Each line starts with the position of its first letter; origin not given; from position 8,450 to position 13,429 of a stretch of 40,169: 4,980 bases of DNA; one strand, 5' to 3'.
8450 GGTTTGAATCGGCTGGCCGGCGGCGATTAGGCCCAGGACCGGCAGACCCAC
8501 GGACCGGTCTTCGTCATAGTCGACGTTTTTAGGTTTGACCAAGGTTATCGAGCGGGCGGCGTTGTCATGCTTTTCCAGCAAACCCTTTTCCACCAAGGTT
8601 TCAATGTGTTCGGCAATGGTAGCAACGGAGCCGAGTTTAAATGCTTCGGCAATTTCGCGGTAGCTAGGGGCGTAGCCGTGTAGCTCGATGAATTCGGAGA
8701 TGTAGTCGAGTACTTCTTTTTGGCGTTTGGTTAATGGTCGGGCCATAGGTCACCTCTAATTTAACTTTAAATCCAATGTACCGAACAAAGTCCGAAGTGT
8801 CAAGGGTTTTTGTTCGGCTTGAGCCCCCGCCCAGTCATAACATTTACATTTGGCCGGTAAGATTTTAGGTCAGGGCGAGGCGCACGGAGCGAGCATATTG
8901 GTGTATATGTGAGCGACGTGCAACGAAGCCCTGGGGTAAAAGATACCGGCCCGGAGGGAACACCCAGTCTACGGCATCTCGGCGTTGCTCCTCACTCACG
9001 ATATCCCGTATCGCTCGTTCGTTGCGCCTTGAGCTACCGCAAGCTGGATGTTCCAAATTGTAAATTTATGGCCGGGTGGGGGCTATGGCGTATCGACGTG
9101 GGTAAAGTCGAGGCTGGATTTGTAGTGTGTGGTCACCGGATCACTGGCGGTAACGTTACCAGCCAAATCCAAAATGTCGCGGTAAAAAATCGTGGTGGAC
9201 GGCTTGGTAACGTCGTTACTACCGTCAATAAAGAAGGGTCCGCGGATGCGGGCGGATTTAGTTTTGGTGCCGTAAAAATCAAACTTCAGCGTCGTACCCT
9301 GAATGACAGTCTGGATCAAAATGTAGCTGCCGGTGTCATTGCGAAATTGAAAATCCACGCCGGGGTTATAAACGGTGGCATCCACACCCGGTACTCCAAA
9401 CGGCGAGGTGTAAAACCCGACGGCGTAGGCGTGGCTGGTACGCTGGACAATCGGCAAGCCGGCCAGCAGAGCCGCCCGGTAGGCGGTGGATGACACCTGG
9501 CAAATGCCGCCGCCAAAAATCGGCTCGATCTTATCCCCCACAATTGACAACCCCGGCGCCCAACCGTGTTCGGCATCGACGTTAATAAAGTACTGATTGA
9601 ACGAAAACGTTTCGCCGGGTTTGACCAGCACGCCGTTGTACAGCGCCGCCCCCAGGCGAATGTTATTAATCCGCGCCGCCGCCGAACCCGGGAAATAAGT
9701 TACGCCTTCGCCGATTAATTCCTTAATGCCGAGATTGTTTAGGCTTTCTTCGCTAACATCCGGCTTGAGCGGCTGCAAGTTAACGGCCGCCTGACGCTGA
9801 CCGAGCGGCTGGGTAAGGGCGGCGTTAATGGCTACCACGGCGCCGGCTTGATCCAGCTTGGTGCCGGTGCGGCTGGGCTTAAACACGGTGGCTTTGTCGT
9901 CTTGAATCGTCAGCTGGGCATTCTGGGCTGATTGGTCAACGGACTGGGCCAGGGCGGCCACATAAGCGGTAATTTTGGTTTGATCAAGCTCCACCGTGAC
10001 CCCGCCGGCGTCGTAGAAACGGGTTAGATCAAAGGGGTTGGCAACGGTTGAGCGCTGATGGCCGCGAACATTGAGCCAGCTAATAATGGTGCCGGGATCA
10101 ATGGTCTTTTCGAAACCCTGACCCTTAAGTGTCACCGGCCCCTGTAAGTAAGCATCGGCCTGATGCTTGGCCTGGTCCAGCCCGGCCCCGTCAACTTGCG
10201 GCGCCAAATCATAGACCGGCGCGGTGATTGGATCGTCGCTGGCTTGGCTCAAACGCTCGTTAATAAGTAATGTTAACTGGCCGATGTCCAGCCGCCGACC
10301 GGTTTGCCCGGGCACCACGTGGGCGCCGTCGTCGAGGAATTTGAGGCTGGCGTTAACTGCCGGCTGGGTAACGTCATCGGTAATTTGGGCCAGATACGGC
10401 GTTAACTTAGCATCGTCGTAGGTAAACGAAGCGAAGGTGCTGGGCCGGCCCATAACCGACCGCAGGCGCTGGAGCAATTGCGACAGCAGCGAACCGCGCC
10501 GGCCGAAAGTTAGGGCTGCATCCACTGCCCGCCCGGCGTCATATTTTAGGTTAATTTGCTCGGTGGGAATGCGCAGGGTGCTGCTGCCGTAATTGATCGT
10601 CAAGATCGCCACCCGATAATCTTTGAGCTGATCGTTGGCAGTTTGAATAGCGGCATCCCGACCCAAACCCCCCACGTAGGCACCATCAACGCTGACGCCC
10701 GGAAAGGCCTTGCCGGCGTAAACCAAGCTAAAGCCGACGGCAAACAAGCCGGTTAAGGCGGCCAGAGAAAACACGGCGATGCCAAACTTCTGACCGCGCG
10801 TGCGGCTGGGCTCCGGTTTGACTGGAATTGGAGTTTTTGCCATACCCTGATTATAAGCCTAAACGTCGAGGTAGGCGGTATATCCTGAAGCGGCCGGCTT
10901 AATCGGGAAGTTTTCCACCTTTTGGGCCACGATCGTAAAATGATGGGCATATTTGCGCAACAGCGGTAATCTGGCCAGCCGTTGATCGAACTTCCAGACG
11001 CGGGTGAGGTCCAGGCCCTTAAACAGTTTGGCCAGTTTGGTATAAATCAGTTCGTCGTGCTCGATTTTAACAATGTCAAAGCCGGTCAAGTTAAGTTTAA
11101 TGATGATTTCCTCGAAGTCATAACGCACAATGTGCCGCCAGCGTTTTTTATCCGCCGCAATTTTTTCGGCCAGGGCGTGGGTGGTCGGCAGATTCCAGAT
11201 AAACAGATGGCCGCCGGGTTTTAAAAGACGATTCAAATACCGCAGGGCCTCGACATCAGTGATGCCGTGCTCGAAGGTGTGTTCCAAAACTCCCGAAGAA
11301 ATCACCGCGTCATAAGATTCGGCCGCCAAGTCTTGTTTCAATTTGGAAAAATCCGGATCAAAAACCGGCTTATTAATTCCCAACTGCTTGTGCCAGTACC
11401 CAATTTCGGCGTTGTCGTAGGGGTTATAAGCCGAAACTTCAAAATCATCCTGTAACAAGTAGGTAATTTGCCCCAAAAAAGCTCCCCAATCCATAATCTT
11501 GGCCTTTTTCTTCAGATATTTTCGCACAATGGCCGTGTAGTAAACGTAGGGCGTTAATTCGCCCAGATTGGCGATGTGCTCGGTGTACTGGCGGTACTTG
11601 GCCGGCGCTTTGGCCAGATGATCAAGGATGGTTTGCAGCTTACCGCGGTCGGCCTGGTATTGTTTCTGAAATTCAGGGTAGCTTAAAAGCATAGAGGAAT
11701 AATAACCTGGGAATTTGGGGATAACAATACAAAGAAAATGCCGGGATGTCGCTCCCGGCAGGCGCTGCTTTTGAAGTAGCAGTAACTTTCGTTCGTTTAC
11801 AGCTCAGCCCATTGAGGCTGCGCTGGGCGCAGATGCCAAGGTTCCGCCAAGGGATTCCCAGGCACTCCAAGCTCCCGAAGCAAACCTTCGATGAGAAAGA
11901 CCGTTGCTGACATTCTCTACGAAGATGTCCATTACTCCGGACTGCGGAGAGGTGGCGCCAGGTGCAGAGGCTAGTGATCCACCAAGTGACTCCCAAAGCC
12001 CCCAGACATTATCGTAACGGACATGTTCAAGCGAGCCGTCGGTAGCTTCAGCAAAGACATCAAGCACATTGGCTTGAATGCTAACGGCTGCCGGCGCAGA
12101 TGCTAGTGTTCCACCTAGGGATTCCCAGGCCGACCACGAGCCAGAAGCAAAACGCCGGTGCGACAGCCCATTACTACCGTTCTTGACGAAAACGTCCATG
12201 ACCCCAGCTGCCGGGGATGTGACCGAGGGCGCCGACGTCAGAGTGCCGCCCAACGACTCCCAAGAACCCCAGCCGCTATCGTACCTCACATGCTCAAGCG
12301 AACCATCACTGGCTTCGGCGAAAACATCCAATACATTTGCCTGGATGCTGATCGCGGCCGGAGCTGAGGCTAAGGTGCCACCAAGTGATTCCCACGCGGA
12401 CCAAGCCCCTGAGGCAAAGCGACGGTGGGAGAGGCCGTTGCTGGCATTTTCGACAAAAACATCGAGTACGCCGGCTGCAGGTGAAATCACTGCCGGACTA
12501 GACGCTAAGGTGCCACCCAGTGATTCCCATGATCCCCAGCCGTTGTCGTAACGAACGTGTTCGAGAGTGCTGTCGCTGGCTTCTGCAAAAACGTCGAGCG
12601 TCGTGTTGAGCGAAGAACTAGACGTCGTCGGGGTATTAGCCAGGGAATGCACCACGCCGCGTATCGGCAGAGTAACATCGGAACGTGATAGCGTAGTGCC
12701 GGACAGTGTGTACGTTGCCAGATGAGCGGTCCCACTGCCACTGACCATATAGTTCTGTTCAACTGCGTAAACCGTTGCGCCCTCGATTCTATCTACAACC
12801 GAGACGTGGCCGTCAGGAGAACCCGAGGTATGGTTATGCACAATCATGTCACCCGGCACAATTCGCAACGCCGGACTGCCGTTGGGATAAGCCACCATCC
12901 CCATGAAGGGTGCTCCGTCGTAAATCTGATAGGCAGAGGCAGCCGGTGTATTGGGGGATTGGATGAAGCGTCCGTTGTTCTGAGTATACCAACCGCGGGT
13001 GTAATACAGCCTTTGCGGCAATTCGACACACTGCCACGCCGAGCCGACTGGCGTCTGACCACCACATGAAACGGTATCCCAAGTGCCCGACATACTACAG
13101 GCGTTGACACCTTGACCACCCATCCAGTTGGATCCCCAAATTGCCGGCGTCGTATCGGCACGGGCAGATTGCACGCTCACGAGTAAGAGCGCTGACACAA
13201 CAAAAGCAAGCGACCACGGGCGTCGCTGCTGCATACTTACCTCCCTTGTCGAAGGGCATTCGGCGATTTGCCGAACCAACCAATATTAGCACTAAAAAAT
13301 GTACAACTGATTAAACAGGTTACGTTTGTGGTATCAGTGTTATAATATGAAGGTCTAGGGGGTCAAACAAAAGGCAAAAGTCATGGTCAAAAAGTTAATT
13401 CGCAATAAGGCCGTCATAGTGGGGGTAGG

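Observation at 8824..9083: Rod-like imperfect palindrome of about 260 nt between the vanW-like gene and the lexA promoter: candidate structured RNA (6S-like layout) or MITE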

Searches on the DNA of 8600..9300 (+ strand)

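Call 6: search_rna_families(source=window, start=8600, end=9300, threshold=evalue, max_evalue=10, show_alignments=3)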
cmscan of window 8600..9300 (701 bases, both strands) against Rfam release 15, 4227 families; matches with E-value up to 10: 0.
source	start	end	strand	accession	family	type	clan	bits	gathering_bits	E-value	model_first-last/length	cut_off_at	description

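Call 23: search_dna_similar(query=window:8815-9090:+, collection=phages, mode=distant, max_evalue=1)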
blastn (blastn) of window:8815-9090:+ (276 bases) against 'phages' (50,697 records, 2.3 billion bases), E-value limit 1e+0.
Records with a match: 2; places in all: 2; records where one place covers at least 80% of the query: 0.
Best place of each record, by identity: >=99% 2.
By first word of the organism name: Pseudomonas 2.
By host as written in the record: - 2.
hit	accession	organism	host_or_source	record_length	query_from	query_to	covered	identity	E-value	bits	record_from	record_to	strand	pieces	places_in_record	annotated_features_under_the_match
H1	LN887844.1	Pseudomonas phage VCM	-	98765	216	236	8%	100.0%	9e-1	39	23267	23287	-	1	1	FAD-dependent thymidylate synthase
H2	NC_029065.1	Pseudomonas phage VCM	-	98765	216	236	8%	100.0%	9e-1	39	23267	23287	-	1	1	FAD-dependent thymidylate synthase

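Call 24: search_dna_similar(query=window:8815-9090:+, collection=plasmids, mode=distant, max_evalue=1)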
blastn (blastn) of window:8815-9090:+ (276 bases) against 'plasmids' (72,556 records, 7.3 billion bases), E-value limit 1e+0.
Records with a match: 1; places in all: 1; records where one place covers at least 80% of the query: 0.
Best place of each record, by identity: 80-90% 1.
By first word of the organism name: Sinorhizobium 1.
By predicted mobility (MOB-suite, as given by PLSDB): conjugative 1.
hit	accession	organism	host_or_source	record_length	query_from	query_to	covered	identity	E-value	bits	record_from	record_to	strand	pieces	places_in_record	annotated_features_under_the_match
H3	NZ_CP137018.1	Sinorhizobium fredii GR64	Phaseolus vulgaris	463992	158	193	13%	86.1%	2e-1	44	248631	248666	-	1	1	ABC transporter ATP-binding protein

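Call 55: build_rna_model(alignment_id=A1)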
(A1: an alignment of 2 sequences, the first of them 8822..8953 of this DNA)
Model R1 built from alignment A1 (2 sequences, 138 columns); structure: RNAalifold consensus.
model positions 138; base pairs 18; branch points 1; effective number of sequences 1.36; information 0.59 bits per position. Calibrated on 0.2 Mb of random sequence (short: E-values are rough).
structure used (alignment columns):
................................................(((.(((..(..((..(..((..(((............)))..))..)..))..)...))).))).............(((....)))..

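Call 57: search_with_rna_model(model_id=R1, sources=[window, L001, L002, L003, L005, L125, L126, L127, L128, L129, L130, L131, L132, L133, L134, L135, L136, L137, L138, L139, L140, L141, L142, L143, L144, L145, L146, L063], max_evalue=10)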
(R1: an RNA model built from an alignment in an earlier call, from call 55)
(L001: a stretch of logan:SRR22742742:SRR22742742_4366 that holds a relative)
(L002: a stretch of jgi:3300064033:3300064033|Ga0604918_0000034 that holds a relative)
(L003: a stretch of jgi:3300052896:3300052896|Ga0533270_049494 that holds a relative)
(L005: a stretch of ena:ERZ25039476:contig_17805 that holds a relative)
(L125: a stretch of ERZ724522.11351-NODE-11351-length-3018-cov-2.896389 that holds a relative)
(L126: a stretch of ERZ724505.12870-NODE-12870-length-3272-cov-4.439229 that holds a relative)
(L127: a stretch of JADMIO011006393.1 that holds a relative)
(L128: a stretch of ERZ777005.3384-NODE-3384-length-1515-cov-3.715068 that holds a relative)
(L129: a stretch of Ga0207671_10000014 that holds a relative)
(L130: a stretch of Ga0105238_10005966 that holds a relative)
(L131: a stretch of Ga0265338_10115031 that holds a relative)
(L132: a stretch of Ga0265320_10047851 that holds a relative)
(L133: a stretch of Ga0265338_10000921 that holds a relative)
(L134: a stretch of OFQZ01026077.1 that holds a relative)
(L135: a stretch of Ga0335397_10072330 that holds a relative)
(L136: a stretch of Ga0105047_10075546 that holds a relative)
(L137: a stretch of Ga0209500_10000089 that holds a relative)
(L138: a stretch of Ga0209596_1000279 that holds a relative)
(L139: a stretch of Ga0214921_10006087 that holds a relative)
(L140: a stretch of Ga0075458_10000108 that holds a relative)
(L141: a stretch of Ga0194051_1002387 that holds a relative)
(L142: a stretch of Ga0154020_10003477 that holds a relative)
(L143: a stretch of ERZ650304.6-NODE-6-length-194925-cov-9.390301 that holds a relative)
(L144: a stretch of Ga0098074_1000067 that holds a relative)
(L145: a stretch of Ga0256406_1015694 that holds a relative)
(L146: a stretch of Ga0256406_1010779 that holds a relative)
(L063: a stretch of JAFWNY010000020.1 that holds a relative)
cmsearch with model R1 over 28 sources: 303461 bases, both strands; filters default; matches with E-value up to 10: 3.
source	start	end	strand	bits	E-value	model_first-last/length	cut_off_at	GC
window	8822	8953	+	150.9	7.2e-35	1-138/138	no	0.55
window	8954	9084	-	146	1.1e-33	1-138/138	no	0.56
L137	13610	13634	-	7.3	9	1-138/138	no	0.36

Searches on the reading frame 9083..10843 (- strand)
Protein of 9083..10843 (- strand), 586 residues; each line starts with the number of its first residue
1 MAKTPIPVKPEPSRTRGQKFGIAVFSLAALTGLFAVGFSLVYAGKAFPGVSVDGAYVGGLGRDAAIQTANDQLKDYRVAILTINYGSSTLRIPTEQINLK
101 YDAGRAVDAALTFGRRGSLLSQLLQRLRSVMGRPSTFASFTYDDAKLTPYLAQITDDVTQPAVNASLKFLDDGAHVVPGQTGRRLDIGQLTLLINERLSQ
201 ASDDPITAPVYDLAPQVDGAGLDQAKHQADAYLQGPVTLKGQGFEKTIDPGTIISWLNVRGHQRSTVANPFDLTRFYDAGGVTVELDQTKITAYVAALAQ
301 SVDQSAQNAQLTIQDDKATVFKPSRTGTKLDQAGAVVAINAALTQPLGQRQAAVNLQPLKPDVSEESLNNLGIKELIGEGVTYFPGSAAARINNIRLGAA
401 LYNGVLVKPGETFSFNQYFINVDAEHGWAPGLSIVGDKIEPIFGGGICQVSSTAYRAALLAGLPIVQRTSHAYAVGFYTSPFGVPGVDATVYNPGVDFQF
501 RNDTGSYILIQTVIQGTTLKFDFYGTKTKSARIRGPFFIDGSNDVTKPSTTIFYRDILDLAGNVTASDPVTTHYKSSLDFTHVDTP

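Call 12: search_protein_families(library=pfam, proteins=[window:9083-10843:-])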
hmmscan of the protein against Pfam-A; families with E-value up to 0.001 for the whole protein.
window:9083-10843:- (586 aa): 2 families
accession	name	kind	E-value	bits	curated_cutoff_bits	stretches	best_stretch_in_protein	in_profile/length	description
PF04294.18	VanW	-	3.9e-39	133.6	27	1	391-524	2-130/130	VanW like protein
PF12229.13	PG_binding_4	-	2.7e-27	95.7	22.1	2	91-201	2-111/117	Putative peptidoglycan binding domain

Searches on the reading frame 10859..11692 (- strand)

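Call 12: search_protein_families(library=pfam, proteins=[window:10859-11692:-])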
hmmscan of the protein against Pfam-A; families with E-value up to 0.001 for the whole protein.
window:10859-11692:- (277 aa): 5 families
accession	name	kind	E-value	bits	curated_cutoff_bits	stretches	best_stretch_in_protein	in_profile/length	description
PF08241.18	Methyltransf_11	-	2.1e-06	28.7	21.2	1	114-165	50-95/95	Methyltransferase domain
PF08242.18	Methyltransf_12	-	3e-06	28.3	30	1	119-163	57-98/98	Methyltransferase domain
PF13489.12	Methyltransf_23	-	3.2e-05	24.2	27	1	59-172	19-123/164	Methyltransferase domain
PF13847.12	Methyltransf_31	-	0.0001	22.4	27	1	114-185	62-129/145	Methyltransferase domain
PF20922.3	Anamorsin_N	-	0.00019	21.6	27.1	1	120-225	45-137/163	Anamorsin, N-terminal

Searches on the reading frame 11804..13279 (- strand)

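Call 12: search_protein_families(library=pfam, proteins=[window:11804-13279:-])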
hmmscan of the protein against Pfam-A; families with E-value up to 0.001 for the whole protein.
window:11804-13279:- (491 aa): 1 family
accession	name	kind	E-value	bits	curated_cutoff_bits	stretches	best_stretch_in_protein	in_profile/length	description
PF03984.19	DUF346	-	5.2e-19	68.1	22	0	319-351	4-37/39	Repeat of unknown function (DUF346)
